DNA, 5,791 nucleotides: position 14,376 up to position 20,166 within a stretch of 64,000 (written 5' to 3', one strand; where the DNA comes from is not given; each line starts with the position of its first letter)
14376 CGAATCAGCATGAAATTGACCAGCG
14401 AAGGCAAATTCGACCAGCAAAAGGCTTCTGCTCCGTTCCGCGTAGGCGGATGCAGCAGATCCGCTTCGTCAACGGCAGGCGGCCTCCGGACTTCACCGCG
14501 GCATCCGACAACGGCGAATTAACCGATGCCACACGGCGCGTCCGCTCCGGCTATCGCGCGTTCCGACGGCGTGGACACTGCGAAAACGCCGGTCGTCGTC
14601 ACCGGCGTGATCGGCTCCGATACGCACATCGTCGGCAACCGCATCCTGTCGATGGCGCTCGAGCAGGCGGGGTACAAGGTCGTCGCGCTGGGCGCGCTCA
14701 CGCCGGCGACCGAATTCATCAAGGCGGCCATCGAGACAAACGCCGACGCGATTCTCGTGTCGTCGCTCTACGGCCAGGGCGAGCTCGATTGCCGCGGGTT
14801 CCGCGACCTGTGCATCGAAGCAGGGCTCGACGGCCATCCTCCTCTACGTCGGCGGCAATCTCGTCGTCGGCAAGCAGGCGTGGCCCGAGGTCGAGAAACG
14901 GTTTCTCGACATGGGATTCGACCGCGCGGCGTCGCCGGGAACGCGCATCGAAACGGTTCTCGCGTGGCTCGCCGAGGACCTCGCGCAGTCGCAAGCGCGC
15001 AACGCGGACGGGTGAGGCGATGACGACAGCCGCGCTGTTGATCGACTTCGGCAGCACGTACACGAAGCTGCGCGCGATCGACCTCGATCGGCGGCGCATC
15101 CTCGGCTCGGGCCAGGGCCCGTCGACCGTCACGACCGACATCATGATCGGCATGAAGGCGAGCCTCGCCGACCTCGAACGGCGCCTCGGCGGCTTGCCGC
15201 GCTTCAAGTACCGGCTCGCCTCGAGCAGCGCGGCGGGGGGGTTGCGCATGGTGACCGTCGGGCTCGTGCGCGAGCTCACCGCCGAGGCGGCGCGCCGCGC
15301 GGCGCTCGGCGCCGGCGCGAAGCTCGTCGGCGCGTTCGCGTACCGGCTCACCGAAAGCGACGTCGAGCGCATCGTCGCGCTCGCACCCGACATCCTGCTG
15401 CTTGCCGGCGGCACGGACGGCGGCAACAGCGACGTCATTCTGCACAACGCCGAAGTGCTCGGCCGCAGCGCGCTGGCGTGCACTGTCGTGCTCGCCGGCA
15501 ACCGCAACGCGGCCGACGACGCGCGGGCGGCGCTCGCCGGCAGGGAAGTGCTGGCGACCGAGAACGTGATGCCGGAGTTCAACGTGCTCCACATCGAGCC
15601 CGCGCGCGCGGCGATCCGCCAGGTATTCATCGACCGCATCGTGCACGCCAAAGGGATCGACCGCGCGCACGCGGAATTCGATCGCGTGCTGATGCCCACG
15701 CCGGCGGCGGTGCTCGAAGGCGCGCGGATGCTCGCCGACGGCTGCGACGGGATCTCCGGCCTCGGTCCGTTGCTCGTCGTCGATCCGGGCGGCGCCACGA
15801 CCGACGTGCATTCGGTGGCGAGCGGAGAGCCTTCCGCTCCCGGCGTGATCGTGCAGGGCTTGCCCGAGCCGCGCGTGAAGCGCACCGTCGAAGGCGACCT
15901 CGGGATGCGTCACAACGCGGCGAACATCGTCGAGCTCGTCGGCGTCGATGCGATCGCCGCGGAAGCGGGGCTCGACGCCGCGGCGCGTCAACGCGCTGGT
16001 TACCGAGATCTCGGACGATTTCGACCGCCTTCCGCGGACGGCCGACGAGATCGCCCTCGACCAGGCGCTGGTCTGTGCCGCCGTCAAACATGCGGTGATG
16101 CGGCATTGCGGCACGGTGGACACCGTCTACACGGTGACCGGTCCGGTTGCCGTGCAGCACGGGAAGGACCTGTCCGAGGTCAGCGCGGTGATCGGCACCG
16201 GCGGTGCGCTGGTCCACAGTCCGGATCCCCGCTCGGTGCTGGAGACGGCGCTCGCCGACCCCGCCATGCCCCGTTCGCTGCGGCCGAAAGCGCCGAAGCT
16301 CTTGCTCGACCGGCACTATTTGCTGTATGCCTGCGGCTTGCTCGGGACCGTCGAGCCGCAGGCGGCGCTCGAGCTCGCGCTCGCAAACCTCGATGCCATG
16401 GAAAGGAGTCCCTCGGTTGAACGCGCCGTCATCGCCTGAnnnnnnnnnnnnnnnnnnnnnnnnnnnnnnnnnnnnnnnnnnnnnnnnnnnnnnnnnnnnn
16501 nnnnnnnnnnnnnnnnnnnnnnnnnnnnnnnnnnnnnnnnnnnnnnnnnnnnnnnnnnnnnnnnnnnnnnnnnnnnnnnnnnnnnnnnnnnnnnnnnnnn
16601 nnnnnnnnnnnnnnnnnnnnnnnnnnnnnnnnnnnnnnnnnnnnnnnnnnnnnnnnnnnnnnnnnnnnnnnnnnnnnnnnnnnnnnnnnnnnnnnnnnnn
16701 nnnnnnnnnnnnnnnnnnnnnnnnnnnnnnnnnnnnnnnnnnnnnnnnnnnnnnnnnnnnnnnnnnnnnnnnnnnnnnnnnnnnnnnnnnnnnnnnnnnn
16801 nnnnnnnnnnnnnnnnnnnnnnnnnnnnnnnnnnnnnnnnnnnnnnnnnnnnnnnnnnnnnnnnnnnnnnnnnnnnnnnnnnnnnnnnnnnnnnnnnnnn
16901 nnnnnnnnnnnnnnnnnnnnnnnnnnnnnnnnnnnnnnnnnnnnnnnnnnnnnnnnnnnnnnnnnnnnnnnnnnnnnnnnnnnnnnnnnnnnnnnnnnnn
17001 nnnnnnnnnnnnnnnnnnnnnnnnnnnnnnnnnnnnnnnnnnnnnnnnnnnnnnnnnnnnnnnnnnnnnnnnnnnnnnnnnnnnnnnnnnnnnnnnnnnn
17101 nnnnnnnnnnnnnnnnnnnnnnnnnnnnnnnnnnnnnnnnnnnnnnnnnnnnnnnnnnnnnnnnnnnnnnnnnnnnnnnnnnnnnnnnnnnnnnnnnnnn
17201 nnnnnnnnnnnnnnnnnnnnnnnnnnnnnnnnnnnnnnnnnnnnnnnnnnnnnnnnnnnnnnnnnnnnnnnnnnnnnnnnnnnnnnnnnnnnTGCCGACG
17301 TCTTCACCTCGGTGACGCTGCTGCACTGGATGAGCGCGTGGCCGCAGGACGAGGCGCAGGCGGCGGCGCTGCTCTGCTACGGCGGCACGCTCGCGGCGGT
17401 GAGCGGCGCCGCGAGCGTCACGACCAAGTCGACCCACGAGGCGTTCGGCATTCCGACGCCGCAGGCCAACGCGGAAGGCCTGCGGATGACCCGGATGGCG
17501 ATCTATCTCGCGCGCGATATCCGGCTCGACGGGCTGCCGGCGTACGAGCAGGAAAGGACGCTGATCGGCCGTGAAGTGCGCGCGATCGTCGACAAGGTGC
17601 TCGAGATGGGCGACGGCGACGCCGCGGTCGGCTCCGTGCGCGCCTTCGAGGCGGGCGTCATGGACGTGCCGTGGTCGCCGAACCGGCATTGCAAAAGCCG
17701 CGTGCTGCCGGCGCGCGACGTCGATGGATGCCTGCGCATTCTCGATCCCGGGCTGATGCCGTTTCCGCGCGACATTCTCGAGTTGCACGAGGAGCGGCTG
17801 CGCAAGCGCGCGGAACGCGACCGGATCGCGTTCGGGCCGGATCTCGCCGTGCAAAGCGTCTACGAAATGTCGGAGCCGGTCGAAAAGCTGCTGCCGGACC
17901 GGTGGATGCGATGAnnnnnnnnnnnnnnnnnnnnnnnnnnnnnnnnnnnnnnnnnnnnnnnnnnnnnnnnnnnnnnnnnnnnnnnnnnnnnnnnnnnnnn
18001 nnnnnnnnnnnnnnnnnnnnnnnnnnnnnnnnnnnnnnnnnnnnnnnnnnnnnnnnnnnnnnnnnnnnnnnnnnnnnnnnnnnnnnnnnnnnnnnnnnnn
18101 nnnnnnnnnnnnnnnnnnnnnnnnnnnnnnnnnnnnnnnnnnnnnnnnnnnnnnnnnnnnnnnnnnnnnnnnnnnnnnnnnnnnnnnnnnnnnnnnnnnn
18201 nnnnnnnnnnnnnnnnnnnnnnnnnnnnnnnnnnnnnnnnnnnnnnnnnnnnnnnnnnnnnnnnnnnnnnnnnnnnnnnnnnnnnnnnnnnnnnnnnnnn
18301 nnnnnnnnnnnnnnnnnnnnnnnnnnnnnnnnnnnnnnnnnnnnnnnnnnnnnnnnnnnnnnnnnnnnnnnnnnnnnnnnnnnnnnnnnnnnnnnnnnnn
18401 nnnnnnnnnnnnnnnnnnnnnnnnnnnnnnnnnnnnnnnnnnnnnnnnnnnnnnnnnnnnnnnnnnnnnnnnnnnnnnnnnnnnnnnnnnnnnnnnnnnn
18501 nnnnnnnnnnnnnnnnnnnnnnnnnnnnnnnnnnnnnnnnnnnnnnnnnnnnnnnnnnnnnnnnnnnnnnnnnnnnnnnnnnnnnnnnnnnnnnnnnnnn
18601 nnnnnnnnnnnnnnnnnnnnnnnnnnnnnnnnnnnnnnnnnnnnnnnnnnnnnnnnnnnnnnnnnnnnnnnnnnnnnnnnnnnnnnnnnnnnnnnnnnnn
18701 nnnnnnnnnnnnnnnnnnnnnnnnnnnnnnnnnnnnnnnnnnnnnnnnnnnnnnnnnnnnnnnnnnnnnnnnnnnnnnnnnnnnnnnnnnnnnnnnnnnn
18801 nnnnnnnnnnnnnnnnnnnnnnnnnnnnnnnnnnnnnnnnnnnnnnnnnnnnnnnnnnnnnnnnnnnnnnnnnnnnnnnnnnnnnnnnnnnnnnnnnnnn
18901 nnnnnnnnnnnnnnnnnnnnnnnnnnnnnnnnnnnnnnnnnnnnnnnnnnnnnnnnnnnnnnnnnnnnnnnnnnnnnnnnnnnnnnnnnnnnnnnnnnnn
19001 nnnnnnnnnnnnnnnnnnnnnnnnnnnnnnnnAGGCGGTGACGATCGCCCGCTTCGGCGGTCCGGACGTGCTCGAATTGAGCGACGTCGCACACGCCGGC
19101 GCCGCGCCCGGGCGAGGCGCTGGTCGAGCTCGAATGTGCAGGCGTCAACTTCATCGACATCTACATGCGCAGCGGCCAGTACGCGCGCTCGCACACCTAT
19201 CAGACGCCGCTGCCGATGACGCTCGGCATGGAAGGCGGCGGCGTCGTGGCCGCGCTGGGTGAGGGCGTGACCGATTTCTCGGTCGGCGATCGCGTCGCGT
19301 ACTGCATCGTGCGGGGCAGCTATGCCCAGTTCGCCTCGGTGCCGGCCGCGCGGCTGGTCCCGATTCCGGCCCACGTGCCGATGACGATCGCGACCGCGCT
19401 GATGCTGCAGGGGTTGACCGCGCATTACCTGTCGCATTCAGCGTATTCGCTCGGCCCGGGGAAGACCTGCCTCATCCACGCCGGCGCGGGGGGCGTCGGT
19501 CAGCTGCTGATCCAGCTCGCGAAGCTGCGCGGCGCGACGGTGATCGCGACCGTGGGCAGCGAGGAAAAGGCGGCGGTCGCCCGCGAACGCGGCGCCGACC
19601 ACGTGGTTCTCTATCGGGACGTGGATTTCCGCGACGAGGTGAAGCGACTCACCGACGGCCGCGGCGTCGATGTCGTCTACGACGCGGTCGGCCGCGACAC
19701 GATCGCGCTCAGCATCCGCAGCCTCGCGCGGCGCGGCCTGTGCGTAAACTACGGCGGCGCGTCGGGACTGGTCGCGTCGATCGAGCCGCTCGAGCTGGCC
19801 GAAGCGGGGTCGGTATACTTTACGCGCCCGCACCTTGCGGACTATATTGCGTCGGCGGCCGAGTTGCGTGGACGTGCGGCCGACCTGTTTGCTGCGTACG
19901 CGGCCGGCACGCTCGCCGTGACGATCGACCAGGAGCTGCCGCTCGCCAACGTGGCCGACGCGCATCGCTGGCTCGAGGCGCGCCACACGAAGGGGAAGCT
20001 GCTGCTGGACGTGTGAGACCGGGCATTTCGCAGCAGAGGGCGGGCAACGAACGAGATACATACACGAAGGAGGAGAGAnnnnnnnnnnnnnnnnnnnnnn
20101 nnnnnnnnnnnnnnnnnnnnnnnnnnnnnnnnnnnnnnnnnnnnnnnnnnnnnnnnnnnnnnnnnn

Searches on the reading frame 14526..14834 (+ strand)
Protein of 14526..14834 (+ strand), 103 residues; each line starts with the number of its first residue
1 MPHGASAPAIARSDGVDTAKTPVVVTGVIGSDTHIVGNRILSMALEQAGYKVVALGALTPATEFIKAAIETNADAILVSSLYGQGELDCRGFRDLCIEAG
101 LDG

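Call 5: search_protein_families(library=pfam, proteins=[window:14526-14834:+])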
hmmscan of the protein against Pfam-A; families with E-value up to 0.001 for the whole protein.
window:14526-14834:+ (103 aa): 1 family
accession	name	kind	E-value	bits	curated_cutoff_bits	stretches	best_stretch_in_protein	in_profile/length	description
PF02310.24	B12-binding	-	3.4e-11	43.5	32.1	1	23-84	2-63/121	B12 binding domain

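Call 6: search_protein_families(library=ncbifam, proteins=[window:14526-14834:+])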
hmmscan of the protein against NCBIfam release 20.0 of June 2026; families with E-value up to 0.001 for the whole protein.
window:14526-14834:+ (103 aa): 14 families
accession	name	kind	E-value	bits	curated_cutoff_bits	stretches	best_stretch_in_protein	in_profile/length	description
NF002612.0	PRK02261.1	equivalog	4.7e-35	120.3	110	1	21-102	3-84/148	methylaspartate mutase subunit S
TIGR01501.1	MthylAspMutase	equivalog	1.2e-32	112.5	135.8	1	23-102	3-82/134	methylaspartate mutase subunit S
NF041607.1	dimeth_corrin_MtbC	equivalog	4.4e-11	42.7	350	1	17-83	78-144/203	dimethylamine corrinoid protein MtbC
NF047996.1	corrin_MtgC_2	exception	7.2e-11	42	370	1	20-82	88-150/212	glycine betaine-specific corrinoid protein MtgC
TIGR02370.1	pyl_corrinoid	subfamily_domain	7.8e-10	38.5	215.3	1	15-95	78-158/197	methyltransferase cognate corrinoid protein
NF040743.1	ornith_mutase_E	equivalog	7.8e-10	37.4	800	1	22-101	596-682/730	D-ornithine 4,5-aminomutase subunit OraE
TIGR02082.1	metH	equivalog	3.3e-08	31.6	1010.85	1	8-81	721-793/1182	methionine synthase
NF047995.1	corrinoid_MtgC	exception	4.5e-08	32.8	310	1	8-82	79-153/215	glycine betaine-specific corrinoid protein MtgC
NF007024.0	PRK09490.1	equivalog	4.8e-07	27.9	1497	1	17-81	748-811/1234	methionine synthase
NF052385.1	Lys_5_6_beta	equivalog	7.9e-07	29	280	1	23-91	103-180/241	lysine 5,6-aminomutase subunit beta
NF040655.1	MtaC_Meth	equivalog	3.7e-06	26.2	420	1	22-72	120-170/253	methanol--corrinoid protein MtaC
NF040669.1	MtaC2_Meth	equivalog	1e-05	25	450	1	19-77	125-182/267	methanol--corrinoid protein MtaC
TIGR00640.1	acid_CoA_mut_C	subfamily_domain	2.7e-05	24.2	57.45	1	24-83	5-64/132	methylmalonyl-CoA mutase C-terminal domain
NF006944.0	PRK09426.1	equivalog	0.00037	18.5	876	1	18-83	586-651/721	methylmalonyl-CoA mutase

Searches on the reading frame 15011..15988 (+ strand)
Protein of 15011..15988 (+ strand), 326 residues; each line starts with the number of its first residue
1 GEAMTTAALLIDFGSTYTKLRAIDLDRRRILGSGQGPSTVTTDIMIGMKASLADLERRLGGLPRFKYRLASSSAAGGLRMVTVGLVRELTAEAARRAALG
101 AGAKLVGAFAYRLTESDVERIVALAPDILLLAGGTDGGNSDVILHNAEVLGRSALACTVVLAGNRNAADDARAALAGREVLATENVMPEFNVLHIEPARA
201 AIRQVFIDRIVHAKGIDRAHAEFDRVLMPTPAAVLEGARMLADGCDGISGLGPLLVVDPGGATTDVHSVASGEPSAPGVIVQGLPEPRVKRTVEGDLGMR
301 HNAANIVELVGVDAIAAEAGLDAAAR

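Call 5: search_protein_families(library=pfam, proteins=[window:15011-15988:+])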
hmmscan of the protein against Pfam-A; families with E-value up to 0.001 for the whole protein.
window:15011-15988:+ (326 aa): 1 family
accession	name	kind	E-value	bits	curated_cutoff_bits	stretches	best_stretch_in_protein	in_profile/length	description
PF13941.12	MutL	-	7.1e-118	394.7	27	1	9-318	2-310/450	MutL protein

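Call 6: search_protein_families(library=ncbifam, proteins=[window:15011-15988:+])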
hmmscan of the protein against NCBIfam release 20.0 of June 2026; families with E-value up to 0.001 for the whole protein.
window:15011-15988:+ (326 aa): 3 families
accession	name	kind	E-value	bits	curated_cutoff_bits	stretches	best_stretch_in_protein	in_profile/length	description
NF040745.1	accessory_GlmL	equivalog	8.6e-131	436.9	475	1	8-320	1-315/459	methylaspartate mutase accessory protein GlmL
TIGR01319.1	glmL_fam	subfamily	3.5e-93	313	204.05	1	11-309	1-300/456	GlmL family protein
NF040744.1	ornith_Or-4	equivalog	5.1e-80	269.3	600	1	9-319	4-313/448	GlmL-related ornithine degradation protein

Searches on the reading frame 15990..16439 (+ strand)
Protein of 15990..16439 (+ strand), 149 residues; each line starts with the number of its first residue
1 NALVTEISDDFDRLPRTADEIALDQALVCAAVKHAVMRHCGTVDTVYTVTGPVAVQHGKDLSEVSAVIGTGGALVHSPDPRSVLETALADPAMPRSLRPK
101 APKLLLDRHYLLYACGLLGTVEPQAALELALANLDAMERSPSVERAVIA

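Call 5: search_protein_families(library=pfam, proteins=[window:15990-16439:+])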
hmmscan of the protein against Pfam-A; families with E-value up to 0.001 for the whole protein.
window:15990-16439:+ (149 aa): 1 family
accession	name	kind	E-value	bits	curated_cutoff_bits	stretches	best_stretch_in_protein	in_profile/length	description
PF13941.12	MutL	-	1.2e-35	123.6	27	1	4-130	320-446/450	MutL protein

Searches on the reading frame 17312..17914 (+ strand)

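Call 5: search_protein_families(library=pfam, proteins=[window:17312-17914:+])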
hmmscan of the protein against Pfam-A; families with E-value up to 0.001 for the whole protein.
window:17312-17914:+ (200 aa): 1 family
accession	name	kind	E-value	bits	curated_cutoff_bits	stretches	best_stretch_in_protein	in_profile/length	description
PF06368.17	Met_asp_mut_E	-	1.5e-53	182.3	26.6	1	3-188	249-434/441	Methylaspartate mutase E chain (MutE)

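Call 6: search_protein_families(library=ncbifam, proteins=[window:17312-17914:+])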
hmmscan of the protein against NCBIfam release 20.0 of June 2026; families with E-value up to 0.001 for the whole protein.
window:17312-17914:+ (200 aa): 1 family
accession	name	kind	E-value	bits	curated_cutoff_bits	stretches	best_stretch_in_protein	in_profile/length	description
TIGR01503.1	MthylAspMut_E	equivalog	6.1e-48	163.5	390.1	1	4-186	289-471/480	methylaspartate mutase subunit E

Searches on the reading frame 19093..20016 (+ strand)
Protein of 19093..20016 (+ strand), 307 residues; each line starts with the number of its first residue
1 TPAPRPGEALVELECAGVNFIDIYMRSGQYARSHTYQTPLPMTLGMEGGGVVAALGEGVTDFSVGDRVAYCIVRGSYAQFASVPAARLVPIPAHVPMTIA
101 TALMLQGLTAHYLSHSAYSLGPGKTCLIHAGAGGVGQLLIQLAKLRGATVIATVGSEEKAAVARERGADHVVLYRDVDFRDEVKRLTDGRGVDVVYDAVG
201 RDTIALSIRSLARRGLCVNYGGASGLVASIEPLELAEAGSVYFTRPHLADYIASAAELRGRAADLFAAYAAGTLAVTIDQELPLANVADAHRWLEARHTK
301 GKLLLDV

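Call 5: search_protein_families(library=pfam, proteins=[window:19093-20016:+])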
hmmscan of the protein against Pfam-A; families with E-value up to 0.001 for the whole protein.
window:19093-20016:+ (307 aa): 3 families
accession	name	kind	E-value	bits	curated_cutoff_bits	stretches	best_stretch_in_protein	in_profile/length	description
PF00107.32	ADH_zinc_N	-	3.4e-26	92.2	31.8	1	134-227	1-95/129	Zinc-binding dehydrogenase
PF13602.12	ADH_zinc_N_2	-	5.6e-22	79.5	27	1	167-305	2-134/134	Zinc-binding dehydrogenase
PF08240.17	ADH_N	-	1.5e-17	64.1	23.5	1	6-92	2-103/104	Alcohol dehydrogenase GroES-like domain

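Call 6: search_protein_families(library=ncbifam, proteins=[window:19093-20016:+])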
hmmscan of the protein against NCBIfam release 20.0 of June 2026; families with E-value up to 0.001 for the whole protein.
window:19093-20016:+ (307 aa): 24 families
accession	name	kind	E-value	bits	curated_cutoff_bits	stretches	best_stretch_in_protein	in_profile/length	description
NF008024.0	PRK10754.1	subfamily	5.6e-75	252.4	348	1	4-305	26-325/327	NADPH:quinone reductase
TIGR02824.1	quinone_pig3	subfamily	2.1e-57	194.6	296.8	1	2-306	23-324/325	putative NAD(P)H quinone oxidoreductase, PIG3 family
NF041183.1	Pks2_ls1_myc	equivalog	2.7e-36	124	2400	1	4-307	1430-1729/2086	sulfolipid-1 biosynthesis phthioceranic/hydroxyphthioceranic acid synthase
NF010344.0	PRK13771.1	subfamily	1.3e-30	106.5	349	2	73-305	114-331/334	putative alcohol dehydrogenase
TIGR01751.1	crot-CoA-red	equivalog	2e-26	92.7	378.55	1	74-183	139-250/398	crotonyl-CoA carboxylase/reductase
NF041172.1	AcrlCoa_red_Thmprot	equivalog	2.6e-24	85.8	500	2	74-306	115-333/334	acryloyl-CoA reductase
TIGR02817.1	adh_fam_1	subfamily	1.1e-22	80.9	284.05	1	2-306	25-334/336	zinc-binding alcohol dehydrogenase family protein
TIGR03451.1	mycoS_dep_FDH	equivalog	2.9e-19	69.1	512.9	2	129-203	182-257/358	S-(hydroxymethyl)mycothiol dehydrogenase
NF006940.0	PRK09422.1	equivalog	4.7e-19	68.5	344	2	73-219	113-258/338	alcohol dehydrogenase AdhP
TIGR02823.1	oxido_YhdH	subfamily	1.8e-18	66.5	297.25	1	6-226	26-247/324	acrylyl-CoA reductase family protein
TIGR03989.1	Rxyl_3153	subfamily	1.9e-18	66.9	440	2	74-224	138-290/370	NDMA-dependent alcohol dehydrogenase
NF058644.1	CurcmRedCuraProt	equivalog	4e-18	65.6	440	1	20-203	41-222/336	NADPH-dependent curcumin/dihydrocurcumin reductase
NF041097.1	keto_inos_dh_IolM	equivalog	6.2e-18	64.6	450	2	116-249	200-339/389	scyllo-inosose 3-dehydrogenase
NF003808.0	PRK05396.1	equivalog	1.5e-16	60.2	380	1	74-203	118-244/341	L-threonine 3-dehydrogenase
TIGR00692.1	tdh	equivalog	3.5e-16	59.2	458.35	1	74-202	116-241/340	L-threonine 3-dehydrogenase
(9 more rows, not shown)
